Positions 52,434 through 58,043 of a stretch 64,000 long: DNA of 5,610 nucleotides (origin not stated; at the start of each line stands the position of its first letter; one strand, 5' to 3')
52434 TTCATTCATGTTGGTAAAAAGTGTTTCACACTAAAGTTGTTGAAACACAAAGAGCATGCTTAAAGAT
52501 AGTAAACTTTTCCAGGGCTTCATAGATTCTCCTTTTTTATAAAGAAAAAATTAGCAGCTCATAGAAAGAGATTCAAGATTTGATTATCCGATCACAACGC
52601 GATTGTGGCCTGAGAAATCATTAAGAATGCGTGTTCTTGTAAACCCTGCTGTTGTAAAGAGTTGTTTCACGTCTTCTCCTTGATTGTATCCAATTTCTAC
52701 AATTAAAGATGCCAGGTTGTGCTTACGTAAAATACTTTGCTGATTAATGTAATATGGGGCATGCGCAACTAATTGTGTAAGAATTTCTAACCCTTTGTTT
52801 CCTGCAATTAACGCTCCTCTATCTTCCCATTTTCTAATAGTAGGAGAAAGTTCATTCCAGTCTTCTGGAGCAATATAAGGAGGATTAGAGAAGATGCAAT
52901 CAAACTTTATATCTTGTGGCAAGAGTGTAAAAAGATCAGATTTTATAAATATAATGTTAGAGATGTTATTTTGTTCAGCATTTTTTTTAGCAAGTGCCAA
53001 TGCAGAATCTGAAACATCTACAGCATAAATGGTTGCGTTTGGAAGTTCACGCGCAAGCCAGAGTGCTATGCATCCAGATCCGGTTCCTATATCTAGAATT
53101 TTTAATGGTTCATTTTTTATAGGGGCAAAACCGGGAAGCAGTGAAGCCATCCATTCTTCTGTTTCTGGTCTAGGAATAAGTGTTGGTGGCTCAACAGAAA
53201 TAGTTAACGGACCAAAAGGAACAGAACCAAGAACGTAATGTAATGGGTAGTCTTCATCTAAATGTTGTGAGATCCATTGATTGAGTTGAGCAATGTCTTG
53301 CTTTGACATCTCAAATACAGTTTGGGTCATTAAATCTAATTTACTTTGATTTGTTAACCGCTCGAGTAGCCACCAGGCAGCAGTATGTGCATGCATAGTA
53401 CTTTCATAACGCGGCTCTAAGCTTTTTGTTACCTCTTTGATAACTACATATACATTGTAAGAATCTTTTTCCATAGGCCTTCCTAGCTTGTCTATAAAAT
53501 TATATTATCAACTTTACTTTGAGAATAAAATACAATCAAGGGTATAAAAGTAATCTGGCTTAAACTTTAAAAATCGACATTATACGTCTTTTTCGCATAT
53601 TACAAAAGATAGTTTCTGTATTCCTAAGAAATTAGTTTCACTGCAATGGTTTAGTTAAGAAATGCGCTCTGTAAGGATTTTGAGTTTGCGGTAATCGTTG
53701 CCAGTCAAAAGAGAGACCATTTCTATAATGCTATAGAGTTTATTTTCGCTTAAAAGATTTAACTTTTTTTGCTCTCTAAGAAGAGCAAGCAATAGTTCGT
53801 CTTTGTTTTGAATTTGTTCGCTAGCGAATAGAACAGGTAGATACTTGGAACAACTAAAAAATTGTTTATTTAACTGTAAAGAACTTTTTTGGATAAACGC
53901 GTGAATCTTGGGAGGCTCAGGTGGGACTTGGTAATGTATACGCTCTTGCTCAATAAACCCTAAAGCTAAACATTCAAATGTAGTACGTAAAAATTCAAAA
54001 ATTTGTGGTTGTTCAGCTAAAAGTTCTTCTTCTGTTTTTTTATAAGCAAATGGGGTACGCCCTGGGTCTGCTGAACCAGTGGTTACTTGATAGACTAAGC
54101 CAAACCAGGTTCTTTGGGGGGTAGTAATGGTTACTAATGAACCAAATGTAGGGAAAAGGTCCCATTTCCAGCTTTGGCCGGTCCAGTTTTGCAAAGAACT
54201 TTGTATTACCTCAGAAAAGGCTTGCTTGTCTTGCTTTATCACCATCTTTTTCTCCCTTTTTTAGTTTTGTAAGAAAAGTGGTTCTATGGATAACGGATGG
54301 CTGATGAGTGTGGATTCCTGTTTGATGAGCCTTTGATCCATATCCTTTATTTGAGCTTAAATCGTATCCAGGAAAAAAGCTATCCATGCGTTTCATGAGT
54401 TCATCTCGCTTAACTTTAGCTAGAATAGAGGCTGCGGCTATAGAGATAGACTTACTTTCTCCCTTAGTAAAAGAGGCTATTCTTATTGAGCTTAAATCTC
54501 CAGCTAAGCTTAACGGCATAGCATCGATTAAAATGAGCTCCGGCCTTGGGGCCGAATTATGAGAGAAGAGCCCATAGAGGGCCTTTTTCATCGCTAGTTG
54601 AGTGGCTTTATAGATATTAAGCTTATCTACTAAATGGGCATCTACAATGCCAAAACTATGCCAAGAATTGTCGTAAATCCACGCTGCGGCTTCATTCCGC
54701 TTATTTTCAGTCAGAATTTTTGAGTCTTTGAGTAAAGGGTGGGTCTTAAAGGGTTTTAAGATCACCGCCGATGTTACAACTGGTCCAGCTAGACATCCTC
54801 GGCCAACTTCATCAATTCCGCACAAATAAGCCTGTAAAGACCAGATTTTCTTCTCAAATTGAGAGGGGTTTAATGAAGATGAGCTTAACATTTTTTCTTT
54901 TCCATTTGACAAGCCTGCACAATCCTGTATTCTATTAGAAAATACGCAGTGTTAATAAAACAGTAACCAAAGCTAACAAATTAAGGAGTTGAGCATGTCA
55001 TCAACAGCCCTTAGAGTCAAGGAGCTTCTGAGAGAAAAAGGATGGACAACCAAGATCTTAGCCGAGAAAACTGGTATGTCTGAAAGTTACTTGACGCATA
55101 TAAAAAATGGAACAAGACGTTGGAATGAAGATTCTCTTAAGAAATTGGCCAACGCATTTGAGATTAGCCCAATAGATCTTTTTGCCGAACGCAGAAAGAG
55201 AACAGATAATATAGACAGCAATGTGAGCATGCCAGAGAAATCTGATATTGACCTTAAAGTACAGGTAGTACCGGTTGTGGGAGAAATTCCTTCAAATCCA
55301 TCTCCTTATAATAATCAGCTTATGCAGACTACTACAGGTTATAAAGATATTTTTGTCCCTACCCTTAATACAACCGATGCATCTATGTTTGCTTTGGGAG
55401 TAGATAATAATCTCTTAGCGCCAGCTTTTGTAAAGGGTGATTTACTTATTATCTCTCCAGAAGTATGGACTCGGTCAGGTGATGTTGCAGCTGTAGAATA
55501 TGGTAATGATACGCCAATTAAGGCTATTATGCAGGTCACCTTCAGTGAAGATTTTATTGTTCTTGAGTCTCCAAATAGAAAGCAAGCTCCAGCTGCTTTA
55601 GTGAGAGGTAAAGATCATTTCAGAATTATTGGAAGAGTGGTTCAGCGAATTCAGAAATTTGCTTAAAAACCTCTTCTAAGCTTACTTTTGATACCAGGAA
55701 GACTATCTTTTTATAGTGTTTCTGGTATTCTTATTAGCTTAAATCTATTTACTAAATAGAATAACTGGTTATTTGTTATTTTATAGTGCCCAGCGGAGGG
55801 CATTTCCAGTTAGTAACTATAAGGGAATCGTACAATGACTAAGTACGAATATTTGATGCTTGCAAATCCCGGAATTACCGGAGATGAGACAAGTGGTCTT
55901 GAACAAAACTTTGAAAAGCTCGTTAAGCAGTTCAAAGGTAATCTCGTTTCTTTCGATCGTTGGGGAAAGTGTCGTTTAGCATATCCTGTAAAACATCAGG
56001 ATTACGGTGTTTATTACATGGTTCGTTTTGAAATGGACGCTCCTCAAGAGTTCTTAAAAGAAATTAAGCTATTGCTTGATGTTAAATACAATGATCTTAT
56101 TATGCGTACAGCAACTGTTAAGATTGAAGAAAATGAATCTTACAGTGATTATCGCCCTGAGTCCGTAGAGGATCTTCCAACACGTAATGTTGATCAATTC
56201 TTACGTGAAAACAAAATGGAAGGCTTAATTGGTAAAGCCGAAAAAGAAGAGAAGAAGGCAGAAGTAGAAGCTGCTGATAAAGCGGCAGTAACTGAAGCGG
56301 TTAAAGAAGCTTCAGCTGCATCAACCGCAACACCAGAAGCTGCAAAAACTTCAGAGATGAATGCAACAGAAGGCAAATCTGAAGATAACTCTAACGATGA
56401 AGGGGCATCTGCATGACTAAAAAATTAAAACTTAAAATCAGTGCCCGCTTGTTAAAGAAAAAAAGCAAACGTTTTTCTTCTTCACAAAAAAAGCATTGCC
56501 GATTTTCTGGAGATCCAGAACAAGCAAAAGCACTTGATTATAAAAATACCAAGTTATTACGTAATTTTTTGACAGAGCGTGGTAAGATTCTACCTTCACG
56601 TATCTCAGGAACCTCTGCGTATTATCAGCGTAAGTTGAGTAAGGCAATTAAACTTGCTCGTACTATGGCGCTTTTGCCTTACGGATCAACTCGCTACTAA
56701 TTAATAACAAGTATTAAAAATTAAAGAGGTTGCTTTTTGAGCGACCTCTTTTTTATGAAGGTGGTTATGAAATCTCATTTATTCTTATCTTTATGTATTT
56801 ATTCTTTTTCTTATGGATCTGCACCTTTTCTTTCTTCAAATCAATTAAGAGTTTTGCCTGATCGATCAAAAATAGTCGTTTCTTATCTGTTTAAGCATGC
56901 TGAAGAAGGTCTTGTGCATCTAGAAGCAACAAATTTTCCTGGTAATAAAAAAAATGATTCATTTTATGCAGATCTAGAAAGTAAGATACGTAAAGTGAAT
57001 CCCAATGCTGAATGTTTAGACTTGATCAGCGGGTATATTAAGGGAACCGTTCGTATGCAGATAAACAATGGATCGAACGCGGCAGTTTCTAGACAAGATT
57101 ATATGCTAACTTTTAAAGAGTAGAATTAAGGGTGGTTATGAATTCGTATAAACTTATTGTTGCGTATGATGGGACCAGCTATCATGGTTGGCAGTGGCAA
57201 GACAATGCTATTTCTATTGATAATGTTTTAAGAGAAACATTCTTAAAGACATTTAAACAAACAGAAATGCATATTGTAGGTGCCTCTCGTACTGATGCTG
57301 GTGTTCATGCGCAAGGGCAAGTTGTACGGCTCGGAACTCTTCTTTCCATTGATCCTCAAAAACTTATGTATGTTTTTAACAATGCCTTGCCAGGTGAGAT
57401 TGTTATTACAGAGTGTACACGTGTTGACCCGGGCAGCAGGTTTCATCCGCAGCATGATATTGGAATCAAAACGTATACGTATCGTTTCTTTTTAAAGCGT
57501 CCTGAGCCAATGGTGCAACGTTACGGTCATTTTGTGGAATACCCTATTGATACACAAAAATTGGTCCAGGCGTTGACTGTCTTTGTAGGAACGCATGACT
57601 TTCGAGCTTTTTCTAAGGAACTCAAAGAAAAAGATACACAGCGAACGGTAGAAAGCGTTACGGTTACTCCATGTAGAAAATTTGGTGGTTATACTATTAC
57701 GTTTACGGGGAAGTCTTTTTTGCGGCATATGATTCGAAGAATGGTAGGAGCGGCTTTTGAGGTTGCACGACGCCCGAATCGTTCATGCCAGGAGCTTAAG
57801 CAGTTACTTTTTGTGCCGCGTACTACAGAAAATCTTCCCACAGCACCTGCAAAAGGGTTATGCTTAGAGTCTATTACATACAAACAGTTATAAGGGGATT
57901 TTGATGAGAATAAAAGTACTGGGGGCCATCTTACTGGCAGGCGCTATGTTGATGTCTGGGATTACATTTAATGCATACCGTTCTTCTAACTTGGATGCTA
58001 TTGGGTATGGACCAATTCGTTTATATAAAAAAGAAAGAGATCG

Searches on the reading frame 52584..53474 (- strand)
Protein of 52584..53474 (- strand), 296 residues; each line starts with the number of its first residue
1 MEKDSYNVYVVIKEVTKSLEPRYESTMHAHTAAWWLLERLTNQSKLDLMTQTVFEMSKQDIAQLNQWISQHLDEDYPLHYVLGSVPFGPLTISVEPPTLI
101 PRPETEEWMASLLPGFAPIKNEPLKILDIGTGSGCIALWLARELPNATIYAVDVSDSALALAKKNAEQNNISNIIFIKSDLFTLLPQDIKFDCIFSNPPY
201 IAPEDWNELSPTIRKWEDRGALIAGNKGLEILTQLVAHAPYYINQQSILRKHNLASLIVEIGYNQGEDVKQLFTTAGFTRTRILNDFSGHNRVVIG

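Call 56: search_protein_families(library=pfam, proteins=[window:52584-53474:-], max_evalue=0.00001)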
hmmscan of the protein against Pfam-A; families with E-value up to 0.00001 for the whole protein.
window:52584-53474:- (296 aa): 12 families
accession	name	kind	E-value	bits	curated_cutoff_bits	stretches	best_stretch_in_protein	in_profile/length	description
PF05175.20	MTS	-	7.3e-17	62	23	1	124-203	33-111/170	Methyltransferase small domain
PF13847.12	Methyltransf_31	-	6.4e-16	58.8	27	1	124-197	5-81/145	Methyltransferase domain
PF13649.12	Methyltransf_25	-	3.2e-15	57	27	1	126-211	1-87/97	Methyltransferase domain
PF06325.19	PrmA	-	1.7e-10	41.3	22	1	123-197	162-233/296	Ribosomal protein L11 methyltransferase (PrmA)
PF08241.18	Methyltransf_11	-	1.6e-09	38.7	21.2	1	127-197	1-67/95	Methyltransferase domain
PF08242.18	Methyltransf_12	-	8.2e-09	36.5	30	1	127-197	1-72/98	Methyltransferase domain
PF17827.6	PrmC_N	-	8.1e-07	29.9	23.4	1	26-83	15-71/71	PrmC N-terminal domain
PF09445.16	Methyltransf_15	-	9.2e-07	29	22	1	126-203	4-84/165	RNA cap guanine-N2 methyltransferase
PF01170.24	UPF0020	-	1e-06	29.1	22.3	1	145-200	75-131/197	RMKL-like, methyltransferase domain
PF02390.23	Methyltransf_4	-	2e-06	27.8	24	1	126-190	5-69/173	Putative methyltransferase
PF05971.18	Methyltransf_10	-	2.6e-06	27.4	23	1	105-205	85-192/299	RNA methyltransferase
PF13489.12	Methyltransf_23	-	2.8e-06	27.6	27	0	109-195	9-86/164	Methyltransferase domain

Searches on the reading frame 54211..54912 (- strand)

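Call 57: search_protein_families(library=pfam, proteins=[window:54211-54912:-], max_evalue=0.00001)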
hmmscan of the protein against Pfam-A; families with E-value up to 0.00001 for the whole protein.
window:54211-54912:- (233 aa): 1 family
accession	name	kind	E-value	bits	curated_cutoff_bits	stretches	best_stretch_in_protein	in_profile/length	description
PF01351.25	RNase_HII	-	7.7e-31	108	25.8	1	31-215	1-198/199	Ribonuclease HII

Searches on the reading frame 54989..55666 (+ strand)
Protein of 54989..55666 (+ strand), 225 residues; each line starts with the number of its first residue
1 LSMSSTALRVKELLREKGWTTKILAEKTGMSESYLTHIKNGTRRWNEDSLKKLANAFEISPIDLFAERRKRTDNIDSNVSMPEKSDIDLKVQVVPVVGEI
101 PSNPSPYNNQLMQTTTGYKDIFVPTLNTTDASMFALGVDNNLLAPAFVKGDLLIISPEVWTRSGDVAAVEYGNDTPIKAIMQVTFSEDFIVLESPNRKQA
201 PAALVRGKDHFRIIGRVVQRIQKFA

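Call 57: search_protein_families(library=pfam, proteins=[window:54989-55666:+], max_evalue=0.00001)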
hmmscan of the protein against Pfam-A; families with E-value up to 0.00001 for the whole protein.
window:54989-55666:+ (225 aa): 4 families
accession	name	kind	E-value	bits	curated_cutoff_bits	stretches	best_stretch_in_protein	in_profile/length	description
PF13443.12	HTH_26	-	7.3e-10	39.4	22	1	10-65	2-58/63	Cro/C1-type HTH DNA-binding domain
PF00717.28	Peptidase_S24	-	8.5e-10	38.8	23.3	1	126-218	29-116/116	Peptidase S24-like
PF01381.28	HTH_3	-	4e-09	36.8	23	1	10-63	1-54/55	Helix-turn-helix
PF12844.13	HTH_19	-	6.6e-09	36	30.2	1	9-65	3-59/64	Helix-turn-helix domain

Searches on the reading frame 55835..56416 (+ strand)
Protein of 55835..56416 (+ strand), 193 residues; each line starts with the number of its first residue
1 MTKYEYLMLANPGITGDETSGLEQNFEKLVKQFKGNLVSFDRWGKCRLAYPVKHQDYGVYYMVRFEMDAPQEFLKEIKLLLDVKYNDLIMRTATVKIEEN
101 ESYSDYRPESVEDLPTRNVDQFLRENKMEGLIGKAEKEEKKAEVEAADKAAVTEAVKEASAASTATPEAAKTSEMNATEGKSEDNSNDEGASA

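Call 57: search_protein_families(library=pfam, proteins=[window:55835-56416:+], max_evalue=0.00001)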
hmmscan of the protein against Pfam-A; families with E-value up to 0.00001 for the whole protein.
window:55835-56416:+ (193 aa): 1 family
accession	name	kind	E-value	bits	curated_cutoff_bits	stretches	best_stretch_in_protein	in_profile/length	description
PF01250.22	Ribosomal_S6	-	5.7e-16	58.9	27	1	3-96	1-90/90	Ribosomal protein S6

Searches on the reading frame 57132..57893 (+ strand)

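Call 57: search_protein_families(library=pfam, proteins=[window:57132-57893:+], max_evalue=0.00001)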
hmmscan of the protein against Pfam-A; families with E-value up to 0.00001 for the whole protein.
window:57132-57893:+ (253 aa): 1 family
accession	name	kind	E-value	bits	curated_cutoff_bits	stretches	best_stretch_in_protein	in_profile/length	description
PF01416.25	PseudoU_synth_1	-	2e-29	102.7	23.3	2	149-250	3-107/108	tRNA pseudouridine synthase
